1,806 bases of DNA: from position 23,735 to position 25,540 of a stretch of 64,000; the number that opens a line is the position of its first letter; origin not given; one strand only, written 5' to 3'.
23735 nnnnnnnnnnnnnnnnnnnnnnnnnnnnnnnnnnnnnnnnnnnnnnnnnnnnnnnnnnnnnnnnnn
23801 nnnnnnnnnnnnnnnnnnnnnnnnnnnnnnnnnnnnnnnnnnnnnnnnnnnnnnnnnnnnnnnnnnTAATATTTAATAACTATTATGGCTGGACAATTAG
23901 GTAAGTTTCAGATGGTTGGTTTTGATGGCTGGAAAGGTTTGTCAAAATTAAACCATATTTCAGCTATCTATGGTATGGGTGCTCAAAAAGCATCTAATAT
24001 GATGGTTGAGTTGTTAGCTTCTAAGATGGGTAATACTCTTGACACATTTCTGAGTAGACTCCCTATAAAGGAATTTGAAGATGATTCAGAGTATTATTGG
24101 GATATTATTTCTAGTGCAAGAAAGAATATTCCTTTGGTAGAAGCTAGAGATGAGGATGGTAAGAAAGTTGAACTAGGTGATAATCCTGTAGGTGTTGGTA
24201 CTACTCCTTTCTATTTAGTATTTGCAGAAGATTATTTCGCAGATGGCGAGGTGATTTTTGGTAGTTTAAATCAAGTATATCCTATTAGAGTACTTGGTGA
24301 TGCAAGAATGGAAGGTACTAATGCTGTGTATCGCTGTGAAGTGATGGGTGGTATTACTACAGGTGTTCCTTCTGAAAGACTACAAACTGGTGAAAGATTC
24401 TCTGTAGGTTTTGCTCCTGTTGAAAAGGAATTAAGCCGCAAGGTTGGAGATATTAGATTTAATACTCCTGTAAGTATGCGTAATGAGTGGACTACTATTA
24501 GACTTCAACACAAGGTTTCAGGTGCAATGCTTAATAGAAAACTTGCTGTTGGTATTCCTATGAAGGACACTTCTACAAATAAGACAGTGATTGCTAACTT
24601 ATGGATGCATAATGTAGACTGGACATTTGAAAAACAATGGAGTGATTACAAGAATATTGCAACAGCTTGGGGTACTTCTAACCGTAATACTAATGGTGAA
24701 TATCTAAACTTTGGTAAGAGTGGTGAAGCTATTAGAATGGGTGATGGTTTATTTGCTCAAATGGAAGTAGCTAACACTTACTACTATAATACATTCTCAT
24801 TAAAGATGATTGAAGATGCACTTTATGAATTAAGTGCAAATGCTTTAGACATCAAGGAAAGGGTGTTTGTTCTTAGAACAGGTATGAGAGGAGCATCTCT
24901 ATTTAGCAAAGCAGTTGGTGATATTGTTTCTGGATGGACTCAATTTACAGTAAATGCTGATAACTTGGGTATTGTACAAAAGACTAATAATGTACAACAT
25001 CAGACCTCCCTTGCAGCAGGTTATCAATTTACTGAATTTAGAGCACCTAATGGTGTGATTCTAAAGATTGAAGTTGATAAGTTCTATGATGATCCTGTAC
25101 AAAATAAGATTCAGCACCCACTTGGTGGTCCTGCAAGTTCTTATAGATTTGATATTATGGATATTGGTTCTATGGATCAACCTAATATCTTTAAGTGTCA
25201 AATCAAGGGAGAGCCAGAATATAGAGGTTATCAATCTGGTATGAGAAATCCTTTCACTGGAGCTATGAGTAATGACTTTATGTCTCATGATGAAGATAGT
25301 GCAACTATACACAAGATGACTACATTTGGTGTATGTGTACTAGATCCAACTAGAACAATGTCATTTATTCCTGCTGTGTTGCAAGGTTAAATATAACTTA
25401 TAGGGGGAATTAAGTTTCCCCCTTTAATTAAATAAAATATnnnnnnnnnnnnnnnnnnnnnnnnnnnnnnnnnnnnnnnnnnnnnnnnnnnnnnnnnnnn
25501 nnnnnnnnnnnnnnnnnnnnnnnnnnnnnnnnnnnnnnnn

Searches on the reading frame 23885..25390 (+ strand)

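Call 63: search_protein_families(library=phrogs, proteins=[window:23885-25390:+], max_evalue=0.00001)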
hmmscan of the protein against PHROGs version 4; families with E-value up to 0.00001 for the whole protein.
window:23885-25390:+ (501 aa): 1 family
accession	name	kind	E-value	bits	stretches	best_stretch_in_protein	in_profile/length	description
phrog_11589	-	head and packaging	1.9e-89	301.4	1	1-497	1-493/495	major head protein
